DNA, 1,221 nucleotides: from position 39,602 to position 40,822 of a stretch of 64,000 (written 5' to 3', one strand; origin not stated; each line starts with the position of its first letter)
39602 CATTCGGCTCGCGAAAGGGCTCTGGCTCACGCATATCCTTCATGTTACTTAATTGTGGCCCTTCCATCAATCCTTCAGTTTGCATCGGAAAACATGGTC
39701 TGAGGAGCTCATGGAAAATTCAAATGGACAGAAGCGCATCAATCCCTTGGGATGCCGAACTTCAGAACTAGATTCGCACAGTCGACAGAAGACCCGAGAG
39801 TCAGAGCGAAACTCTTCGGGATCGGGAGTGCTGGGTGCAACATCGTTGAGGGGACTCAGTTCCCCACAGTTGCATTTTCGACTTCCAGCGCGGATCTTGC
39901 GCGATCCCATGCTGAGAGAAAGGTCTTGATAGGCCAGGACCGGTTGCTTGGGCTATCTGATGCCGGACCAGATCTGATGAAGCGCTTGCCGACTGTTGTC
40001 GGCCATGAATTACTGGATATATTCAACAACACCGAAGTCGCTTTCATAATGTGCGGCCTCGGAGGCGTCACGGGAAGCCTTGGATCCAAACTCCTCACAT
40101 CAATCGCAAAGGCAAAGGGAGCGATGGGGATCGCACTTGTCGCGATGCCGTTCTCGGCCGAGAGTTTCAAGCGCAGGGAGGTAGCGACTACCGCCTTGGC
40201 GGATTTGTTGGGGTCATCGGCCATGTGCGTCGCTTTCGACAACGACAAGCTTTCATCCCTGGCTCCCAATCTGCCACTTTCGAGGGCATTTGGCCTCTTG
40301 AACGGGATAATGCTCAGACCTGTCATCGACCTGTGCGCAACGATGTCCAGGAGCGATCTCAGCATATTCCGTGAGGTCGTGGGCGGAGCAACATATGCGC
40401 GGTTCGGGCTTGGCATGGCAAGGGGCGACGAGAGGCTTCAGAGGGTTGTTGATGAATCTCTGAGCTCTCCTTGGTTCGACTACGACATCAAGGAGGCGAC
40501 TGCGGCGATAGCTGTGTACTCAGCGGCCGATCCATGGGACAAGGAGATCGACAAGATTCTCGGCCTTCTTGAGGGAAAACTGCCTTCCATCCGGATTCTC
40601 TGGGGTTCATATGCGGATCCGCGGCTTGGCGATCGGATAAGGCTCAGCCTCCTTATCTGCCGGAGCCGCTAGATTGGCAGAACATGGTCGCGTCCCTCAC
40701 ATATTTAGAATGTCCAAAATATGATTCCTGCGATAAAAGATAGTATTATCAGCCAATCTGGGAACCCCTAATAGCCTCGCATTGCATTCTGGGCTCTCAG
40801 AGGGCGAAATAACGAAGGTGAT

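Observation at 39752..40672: Compact, divergent FtsZ/tubulin-superfamily paralog with degenerate GTP-binding signature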

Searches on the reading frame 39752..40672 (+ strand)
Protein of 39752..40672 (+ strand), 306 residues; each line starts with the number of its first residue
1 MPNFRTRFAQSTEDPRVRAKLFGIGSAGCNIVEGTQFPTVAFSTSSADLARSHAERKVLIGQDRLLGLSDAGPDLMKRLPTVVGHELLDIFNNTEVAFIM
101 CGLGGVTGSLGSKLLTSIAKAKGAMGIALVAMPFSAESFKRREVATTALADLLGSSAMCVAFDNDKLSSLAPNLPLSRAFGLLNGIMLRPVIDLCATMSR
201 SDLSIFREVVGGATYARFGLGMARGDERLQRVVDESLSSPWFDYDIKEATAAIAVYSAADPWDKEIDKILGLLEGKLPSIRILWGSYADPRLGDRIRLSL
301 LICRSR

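Call 3: search_protein_families(library=pfam, proteins=[window:39752-40672:+], max_evalue=10)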
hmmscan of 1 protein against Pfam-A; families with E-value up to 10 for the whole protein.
window:39752-40672:+ (306 aa): 2 families
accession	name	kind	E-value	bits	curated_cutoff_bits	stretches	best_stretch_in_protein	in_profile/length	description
PF00091.31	Tubulin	-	1.4e-13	52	33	1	39-170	47-188/190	Tubulin/FtsZ family, GTPase domain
PF12327.13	FtsZ_C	-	1.7e-07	31.9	27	1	216-301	3-90/95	FtsZ family, C-terminal domain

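Call 4: search_protein_families(library=ncbifam, proteins=[window:39752-40672:+], max_evalue=10)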
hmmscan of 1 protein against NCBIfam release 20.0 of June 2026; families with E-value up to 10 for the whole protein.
window:39752-40672:+ (306 aa): 1 family
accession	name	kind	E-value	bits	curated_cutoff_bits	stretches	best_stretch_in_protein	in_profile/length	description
TIGR00065.1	ftsZ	equivalog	3.5e-31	108.8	295.2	1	7-301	7-320/353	cell division protein FtsZ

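Call 5: search_solved_structures(query=window:39752-40672:+, max_evalue=10, show_alignments=3)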
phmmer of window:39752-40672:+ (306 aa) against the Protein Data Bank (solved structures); distinct sequences matched with E-value up to 10: 50.
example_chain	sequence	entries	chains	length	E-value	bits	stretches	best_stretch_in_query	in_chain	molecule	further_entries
1w58_1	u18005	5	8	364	3e-31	112.2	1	16-302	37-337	CELL DIVISION PROTEIN FTSZ HOMOLOG 1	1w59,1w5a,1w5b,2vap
1fsz_A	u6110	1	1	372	3.3e-31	112.1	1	16-302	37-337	FTSZ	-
1w5e_A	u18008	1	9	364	5.3e-30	108.1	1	16-302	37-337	FTSZ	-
9v7v_A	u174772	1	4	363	7e-25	91.3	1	11-302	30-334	Cell division protein FtsZ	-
4e6e_A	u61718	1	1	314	2.1e-23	86.5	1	20-301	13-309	Cell division protein ftsZ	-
6ym1_A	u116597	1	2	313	4.5e-23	85.4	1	20-301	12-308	Cell division protein FtsZ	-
6y1u_A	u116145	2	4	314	4.6e-23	85.4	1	20-301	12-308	Cell division protein FtsZ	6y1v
6ym9_A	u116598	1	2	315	4.6e-23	85.4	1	20-301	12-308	Cell division protein FtsZ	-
1rlu_A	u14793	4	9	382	6.3e-23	84.9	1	20-301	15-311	Cell division protein ftsZ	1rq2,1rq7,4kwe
14uh_A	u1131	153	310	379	8.6e-23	84.5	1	20-301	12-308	Cell division protein FtsZ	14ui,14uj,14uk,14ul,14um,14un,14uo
5zue_A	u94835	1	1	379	7e-22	81.5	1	20-301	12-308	Cell division protein FtsZ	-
2r6r_1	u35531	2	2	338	3.6e-20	75.9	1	18-301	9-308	Cell division protein ftsZ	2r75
3wgl_A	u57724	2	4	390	1.3e-19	74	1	19-299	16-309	Cell division protein FtsZ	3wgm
7yop_A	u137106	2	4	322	2.1e-19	73.3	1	19-260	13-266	Cell division protein FtsZ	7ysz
5mn4_A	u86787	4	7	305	2.5e-19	73.1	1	20-300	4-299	Cell division protein FtsZ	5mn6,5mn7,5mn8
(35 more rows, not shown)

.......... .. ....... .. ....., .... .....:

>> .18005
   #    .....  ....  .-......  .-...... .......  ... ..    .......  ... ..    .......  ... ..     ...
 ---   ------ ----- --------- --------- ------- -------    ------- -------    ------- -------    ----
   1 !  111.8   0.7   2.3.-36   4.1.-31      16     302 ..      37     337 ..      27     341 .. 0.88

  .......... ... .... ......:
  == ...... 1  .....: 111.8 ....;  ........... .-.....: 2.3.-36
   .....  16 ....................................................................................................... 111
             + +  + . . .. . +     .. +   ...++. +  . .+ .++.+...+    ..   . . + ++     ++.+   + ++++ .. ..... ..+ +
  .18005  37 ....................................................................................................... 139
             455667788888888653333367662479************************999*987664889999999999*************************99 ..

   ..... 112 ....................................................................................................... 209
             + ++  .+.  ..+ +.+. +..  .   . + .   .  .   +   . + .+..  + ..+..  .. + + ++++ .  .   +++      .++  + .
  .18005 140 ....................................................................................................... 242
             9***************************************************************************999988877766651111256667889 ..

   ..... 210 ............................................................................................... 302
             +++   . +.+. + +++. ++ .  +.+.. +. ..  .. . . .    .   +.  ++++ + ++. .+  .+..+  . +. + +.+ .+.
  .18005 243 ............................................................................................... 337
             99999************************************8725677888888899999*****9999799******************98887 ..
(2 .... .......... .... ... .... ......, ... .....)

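Call 6: find_homologous_proteins(query=window:39752-40672:+, max_evalue=0.001)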
Query window:39752-40672:+ (306 aa): 204 proteins with E <= 0.001 among 6234 candidates; the best 120 are listed.
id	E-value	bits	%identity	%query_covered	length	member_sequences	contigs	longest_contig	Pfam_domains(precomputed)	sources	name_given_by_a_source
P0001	5.8e-193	658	98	100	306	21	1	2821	PF00091.32,PF12327.14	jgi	jgi:cell division protein FtsZ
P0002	1.8e-167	574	81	100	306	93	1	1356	PF00091.32,PF12327.14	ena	-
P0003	1.7e-162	558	79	100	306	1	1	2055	PF00091.32,PF12327.14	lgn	-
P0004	9.5e-154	529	74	99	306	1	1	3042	PF00091.32,PF12327.14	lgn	-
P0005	8.7e-153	526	75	100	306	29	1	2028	PF00091.32,PF12327.14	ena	-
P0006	3.6e-149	514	74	100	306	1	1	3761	PF00091.32,PF12327.14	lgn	-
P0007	6.4e-149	513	73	100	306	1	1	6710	PF00091.32,PF12327.14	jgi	jgi:cell division protein FtsZ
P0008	1.4e-145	502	71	99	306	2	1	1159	PF00091.32,PF12327.14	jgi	jgi:cell division protein FtsZ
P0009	4.7e-144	497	70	100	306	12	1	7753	PF00091.32,PF12327.14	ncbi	-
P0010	2.1e-143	495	70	99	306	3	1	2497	PF00091.32,PF12327.14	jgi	jgi:cell division protein FtsZ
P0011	1.9e-142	492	73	93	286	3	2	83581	PF00091.32,PF12327.14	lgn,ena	-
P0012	1.4e-141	489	70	99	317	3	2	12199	PF00091.32,PF12327.14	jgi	-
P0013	2.0e-140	485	70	100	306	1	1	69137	PF00091.32,PF12327.14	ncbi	-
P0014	3.0e-139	482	68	99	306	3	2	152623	PF00091.32,PF12327.14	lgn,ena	-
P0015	8.4e-139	480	72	93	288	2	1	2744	PF00091.32,PF12327.14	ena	-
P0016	9.0e-138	477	67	99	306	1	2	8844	PF00091.32,PF12327.14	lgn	-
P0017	2.1e-137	475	68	99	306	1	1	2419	PF00091.32,PF12327.14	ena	-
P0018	3.3e-137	475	68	99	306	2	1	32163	PF00091.32,PF12327.14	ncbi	-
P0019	1.1e-136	473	68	99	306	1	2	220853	PF00091.32,PF12327.14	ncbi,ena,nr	ncbi:MAG: hypothetical protein A3K76_05020 [Euryarchaeota archaeon RBG_13_57_23]|nr:MAG: hypothetica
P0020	4.7e-136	471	66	96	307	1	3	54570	PF00091.32,PF12327.14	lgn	-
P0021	2.0e-135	469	67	99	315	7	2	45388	PF00091.32,PF12327.14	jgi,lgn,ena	-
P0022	1.2e-134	466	67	100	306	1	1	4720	PF00091.32,PF12327.14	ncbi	ncbi:MAG: hypothetical protein ACUVT7_08395 [Thermoplasmata archaeon]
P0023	3.7e-133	462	63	100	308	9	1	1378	PF00091.32,PF12327.14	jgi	-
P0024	4.3e-133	461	64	100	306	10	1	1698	PF00091.32,PF12327.14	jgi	jgi:cell division protein FtsZ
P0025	8.2e-133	460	67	99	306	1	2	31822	PF00091.32,PF12327.14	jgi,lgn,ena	-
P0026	2.7e-132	459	63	100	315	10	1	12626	PF00091.32,PF12327.14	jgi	-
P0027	2.8e-132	459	66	99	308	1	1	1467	PF00091.32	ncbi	-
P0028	3.7e-132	458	64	99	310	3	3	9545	PF00091.32,PF12327.14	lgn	-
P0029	3.8e-132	458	65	100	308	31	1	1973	PF00091.32,PF12327.14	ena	-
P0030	5.5e-131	454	66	100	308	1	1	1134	PF00091.32,PF12327.14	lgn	-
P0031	1.4e-130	453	63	100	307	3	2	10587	PF00091.32,PF12327.14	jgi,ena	-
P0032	8.4e-130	451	63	100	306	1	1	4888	PF00091.32,PF12327.14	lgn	-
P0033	9.4e-130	450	65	100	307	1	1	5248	PF00091.32,PF12327.14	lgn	-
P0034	9.8e-130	450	65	100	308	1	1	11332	PF00091.32,PF12327.14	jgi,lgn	jgi:cell division protein FtsZ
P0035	4.5e-129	448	62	100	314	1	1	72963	PF00091.32,PF12327.14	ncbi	-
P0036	8.9e-129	447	64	99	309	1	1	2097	PF00091.32,PF12327.14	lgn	-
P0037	1.9e-128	446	64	100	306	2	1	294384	PF00091.32,PF12327.14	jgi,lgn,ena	-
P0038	6.4e-128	444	63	100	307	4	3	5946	PF00091.32,PF12327.14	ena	-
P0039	9.4e-128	444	62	99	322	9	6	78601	PF00091.32,PF12327.14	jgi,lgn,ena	-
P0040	1.8e-127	443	63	99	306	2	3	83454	PF00091.32,PF12327.14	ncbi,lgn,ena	-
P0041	3.2e-127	442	60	99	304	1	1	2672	PF00091.32,PF12327.14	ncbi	-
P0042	3.8e-127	442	61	100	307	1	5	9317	PF00091.32,PF12327.14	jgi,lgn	jgi:cell division protein FtsZ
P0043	4.2e-127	442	63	99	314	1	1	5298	PF00091.32,PF12327.14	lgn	-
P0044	4.9e-127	441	62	99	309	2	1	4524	PF00091.32,PF12327.14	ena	-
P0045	1.4e-126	440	62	99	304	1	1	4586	PF00091.32,PF12327.14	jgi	-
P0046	1.4e-126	440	62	98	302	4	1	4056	PF00091.32,PF12327.14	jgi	jgi:cell division protein FtsZ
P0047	1.4e-126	440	62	99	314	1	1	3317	PF00091.32,PF12327.14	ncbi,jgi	jgi:cell division protein FtsZ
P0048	4.2e-126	438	61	100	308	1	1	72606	PF00091.32,PF12327.14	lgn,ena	-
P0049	5.3e-126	438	61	99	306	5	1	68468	PF00091.32,PF12327.14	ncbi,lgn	-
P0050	1.2e-125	437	61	99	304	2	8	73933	PF00091.32,PF12327.14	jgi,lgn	jgi:cell division protein FtsZ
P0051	1.4e-125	437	63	100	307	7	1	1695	PF00091.32,PF12327.14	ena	-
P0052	1.7e-125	436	63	100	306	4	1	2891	PF00091.32,PF12327.14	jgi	-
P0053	2.6e-125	436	59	100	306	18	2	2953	PF00091.32,PF12327.14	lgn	-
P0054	3.4e-125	435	62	100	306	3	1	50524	PF00091.32,PF12327.14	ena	-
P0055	4.8e-125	435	64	99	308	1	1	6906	PF00091.32,PF12327.14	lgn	-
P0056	1.2e-124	434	66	99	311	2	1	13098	PF00091.32,PF12327.14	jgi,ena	-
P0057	1.2e-124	434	61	99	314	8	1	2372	PF00091.32,PF12327.14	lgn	-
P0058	1.3e-124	433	64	99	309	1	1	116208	PF00091.32,PF12327.14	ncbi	-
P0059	4.0e-124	432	61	100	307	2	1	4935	PF00091.32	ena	-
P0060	8.0e-124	431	66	93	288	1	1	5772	PF00091.32,PF12327.14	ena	-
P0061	1.1e-123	430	63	100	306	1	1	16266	PF00091.32,PF12327.14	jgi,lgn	jgi:cell division protein FtsZ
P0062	1.2e-123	430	66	93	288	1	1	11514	PF00091.32,PF12327.14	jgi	-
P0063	8.8e-123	427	60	97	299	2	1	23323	PF12327.14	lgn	-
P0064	1.0e-122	427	61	100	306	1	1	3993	PF00091.32,PF12327.14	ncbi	-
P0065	1.3e-122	427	62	100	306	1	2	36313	PF00091.32,PF12327.14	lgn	-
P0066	5.3e-122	425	60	99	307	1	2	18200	PF00091.32,PF12327.14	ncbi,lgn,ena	-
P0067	6.5e-122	425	59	99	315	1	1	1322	PF00091.32,PF12327.14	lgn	-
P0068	6.6e-122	425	59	100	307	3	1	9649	PF00091.32,PF12327.14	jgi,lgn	-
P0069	6.7e-122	425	63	99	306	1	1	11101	PF00091.32,PF12327.14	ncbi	-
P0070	1.8e-121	423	59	100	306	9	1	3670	PF00091.32,PF12327.14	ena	-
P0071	3.5e-121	422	58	100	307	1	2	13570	PF00091.32,PF12327.14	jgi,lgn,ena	-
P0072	4.4e-121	422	60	100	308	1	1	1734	PF00091.32,PF12327.14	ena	-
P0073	7.5e-121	421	61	99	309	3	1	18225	PF00091.32,PF12327.14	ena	-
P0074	8.1e-121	421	62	98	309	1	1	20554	PF00091.32,PF12327.14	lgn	-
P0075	1.1e-120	421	59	100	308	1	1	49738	PF00091.32,PF12327.14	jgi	-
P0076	2.3e-120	420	61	99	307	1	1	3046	PF00091.32,PF12327.14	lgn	-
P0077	3.8e-120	419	60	97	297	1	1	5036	PF00091.32,PF12327.14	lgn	-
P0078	4.8e-120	419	62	100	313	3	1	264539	PF00091.32,PF12327.14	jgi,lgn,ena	-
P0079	5.8e-120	418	59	99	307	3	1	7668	PF00091.32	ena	-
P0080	6.7e-120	418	59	100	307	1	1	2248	PF00091.32,PF12327.14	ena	-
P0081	1.2e-119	417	59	100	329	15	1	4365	PF00091.32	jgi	-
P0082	2.2e-119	416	60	99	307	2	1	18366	PF00091.32,PF12327.14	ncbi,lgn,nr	ncbi:MAG: hypothetical protein JW880_01125 [Candidatus Thermoplasmatota archaeon]|nr:hypothetical pr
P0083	2.2e-119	416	60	99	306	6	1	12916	PF00091.32,PF12327.14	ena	-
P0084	4.3e-119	415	59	98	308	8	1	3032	PF00091.32,PF12327.14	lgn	-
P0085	4.4e-119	415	60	99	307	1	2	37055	PF00091.32,PF12327.14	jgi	jgi:cell division protein FtsZ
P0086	5.0e-119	415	58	100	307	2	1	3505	PF00091.32,PF12327.14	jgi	jgi:cell division protein FtsZ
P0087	8.0e-119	415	58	99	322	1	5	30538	PF00091.32,PF12327.14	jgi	jgi:cell division GTPase FtsZ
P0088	2.3e-118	413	58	99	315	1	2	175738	PF00091.32,PF12327.14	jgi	-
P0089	3.2e-118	413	61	94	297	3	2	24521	PF00091.32,PF12327.14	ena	-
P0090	8.6e-118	411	60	99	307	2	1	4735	PF00091.32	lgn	-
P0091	1.7e-117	410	61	94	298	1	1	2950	PF00091.32,PF12327.14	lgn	-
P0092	4.2e-117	409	66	89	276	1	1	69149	PF00091.32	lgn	-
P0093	5.1e-117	409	62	90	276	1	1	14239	PF00091.32,PF12327.14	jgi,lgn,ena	-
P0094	7.6e-117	408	57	100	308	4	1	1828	PF00091.32,PF12327.14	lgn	-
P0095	3.8e-116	406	63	90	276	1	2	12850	PF00091.32,PF12327.14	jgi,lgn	-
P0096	5.9e-115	402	58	100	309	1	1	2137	PF00091.32,PF12327.14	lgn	-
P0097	8.1e-115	401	57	96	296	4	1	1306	PF00091.32,PF12327.14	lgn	-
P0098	8.1e-114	398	58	98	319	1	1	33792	PF00091.32,PF12327.14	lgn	-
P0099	1.2e-113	397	56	100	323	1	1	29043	PF00091.32,PF12327.14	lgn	-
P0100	3.3e-113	396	55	99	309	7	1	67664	PF00091.32,PF12327.14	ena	-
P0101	3.4e-113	396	62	94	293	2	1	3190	PF00091.32,PF12327.14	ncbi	-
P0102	5.9e-113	395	57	99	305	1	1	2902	PF00091.32,PF12327.14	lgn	-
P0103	1.1e-112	394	57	99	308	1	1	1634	PF00091.32,PF12327.14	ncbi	-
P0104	1.7e-112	394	56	98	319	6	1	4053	PF00091.32,PF12327.14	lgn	-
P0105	1.9e-112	394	57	97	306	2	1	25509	PF00091.32,PF12327.14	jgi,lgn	-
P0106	4.2e-112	392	55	100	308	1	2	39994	PF00091.32,PF12327.14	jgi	-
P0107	6.5e-112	392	56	97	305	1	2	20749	PF00091.32,PF12327.14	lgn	-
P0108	6.5e-112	392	57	100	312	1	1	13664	PF00091.32,PF12327.14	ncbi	-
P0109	7.1e-112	392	57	99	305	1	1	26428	PF00091.32,PF12327.14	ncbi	-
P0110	9.0e-112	391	56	99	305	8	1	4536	PF00091.32,PF12327.14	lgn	-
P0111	1.9e-111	390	58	98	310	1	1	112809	PF00091.32,PF12327.14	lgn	-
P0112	2.5e-111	390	56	99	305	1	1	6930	PF00091.32,PF12327.14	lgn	-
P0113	3.7e-111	389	57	95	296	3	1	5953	PF00091.32,PF12327.14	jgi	jgi:cell division protein FtsZ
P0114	1.1e-110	388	56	100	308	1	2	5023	PF00091.32,PF12327.14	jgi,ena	-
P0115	1.7e-110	387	56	99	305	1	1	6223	PF00091.32,PF12327.14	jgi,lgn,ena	-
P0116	5.6e-110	385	62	89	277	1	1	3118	PF00091.32,PF12327.14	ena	-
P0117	9.6e-110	385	54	99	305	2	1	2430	PF00091.32,PF12327.14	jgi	jgi:cell division protein FtsZ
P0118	1.8e-109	384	55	99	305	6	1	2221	PF00091.32,PF12327.14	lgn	-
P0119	2.5e-109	383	54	99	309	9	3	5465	PF00091.32,PF12327.14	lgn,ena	-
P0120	3.0e-109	383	57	94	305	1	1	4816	PF00091.32,PF12327.14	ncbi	ncbi:MAG: hypothetical protein AB7S97_05485 [Thermoplasmata archaeon]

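Call 15: search_protein_representatives(protein=window:39752-40672:+)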
Query: 306 residues. Proteins with E-value up to 0.001 (for the whole library): 6902; up to 1e-10: 2453; up to 1e-30: 24. The best 150 are listed.
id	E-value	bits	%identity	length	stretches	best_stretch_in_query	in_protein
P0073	2.4e-121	421.1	61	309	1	1-304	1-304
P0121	1.1e-51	192.5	50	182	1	126-304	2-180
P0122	5.4e-50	186.9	35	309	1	18-302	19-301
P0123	4.1e-48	180.7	33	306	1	8-303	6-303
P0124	1.4e-42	162.5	37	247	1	65-302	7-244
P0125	2.5e-40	155.2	30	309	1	6-302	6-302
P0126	1.3e-38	149.5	34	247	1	65-304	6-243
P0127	6.6e-38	147.2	29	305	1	6-302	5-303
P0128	4.3e-37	144.6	34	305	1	13-301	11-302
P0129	8.2e-37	143.7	31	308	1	5-302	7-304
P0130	1.3e-36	143.0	31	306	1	16-302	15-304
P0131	1.6e-36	142.7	58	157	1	200-305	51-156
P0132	3.0e-36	141.8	29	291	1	19-302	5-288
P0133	5.6e-36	140.9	57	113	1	192-304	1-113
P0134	1.2e-35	139.8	79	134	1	1-86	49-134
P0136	4.6e-34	134.6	30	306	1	15-304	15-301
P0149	4.8e-30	121.5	30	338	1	14-289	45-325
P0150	1.0e-29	120.3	28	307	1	14-302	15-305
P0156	9.2e-28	114.0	29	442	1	16-302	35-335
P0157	1.3e-27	113.5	29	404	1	15-302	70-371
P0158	1.7e-27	113.1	34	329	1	16-304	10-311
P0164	1.4e-26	110.1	32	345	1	13-301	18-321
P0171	8.4e-26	107.5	29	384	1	20-303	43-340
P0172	1.7e-25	106.5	29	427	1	20-303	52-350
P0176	1.0e-24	104.0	31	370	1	7-303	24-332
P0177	1.1e-24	103.9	30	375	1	13-301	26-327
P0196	1.2e-23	100.5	30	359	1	21-303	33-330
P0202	3.7e-23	98.8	30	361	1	17-302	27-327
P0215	3.8e-22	95.5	32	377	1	16-302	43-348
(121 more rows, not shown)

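Call 19: list_cluster_members(proteins=[P0122, P0123, P0125, P0127, P0128, P0129, P0136, P0150, P0019, P0158])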
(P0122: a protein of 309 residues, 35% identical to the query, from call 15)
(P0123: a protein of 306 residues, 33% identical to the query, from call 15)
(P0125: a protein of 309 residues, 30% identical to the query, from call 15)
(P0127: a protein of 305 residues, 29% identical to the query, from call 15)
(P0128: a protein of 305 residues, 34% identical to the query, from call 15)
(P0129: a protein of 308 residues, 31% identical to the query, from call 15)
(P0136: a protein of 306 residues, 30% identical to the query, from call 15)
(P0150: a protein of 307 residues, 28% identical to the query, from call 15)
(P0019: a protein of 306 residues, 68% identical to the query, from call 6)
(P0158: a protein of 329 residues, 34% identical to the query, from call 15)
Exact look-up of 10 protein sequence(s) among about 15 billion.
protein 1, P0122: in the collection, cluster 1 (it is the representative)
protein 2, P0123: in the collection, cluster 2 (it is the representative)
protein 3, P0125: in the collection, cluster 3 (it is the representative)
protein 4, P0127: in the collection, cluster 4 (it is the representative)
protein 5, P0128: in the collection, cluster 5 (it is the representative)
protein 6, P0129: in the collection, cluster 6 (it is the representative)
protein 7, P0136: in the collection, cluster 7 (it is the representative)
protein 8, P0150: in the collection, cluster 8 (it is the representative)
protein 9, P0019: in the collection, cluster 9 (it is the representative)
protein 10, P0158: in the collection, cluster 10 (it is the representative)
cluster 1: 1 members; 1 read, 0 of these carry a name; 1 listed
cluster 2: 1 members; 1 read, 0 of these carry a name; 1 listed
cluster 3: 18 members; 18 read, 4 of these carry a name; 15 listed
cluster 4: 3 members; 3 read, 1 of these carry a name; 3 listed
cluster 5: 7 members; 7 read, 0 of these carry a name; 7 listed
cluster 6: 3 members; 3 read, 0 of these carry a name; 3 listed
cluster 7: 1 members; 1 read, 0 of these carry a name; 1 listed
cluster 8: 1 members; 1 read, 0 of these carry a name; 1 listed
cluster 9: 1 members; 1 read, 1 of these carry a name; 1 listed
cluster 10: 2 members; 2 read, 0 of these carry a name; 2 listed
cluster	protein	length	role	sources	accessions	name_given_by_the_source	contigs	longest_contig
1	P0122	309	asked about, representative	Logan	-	-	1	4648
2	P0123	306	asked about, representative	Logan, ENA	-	-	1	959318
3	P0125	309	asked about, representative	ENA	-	-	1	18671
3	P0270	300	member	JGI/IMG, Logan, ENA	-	cell division protein FtsZ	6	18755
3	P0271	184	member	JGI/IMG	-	cell division protein FtsZ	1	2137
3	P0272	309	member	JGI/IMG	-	cell division protein FtsZ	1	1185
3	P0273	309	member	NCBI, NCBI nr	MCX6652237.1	MAG: hypothetical protein NT137_02655 [Methanomassiliicoccales archaeon] | hypothetical protein [Methanomassiliicoccales archaeon]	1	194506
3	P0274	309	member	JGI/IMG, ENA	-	-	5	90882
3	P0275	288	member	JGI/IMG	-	-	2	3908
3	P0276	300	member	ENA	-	-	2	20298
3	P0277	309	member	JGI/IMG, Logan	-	-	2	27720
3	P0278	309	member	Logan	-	-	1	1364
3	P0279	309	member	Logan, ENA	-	-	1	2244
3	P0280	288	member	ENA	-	-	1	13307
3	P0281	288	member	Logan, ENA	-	-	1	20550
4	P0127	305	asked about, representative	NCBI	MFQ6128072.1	MAG: hypothetical protein ACE5QW_04135 [Thermoplasmata archaeon]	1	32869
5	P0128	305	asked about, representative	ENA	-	-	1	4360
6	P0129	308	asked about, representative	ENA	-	-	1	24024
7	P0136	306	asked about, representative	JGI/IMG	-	-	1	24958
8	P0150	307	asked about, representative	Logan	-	-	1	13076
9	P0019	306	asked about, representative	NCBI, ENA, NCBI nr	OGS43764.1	MAG: hypothetical protein A3K76_05020 [Euryarchaeota archaeon RBG_13_57_23]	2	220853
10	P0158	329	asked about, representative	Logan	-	-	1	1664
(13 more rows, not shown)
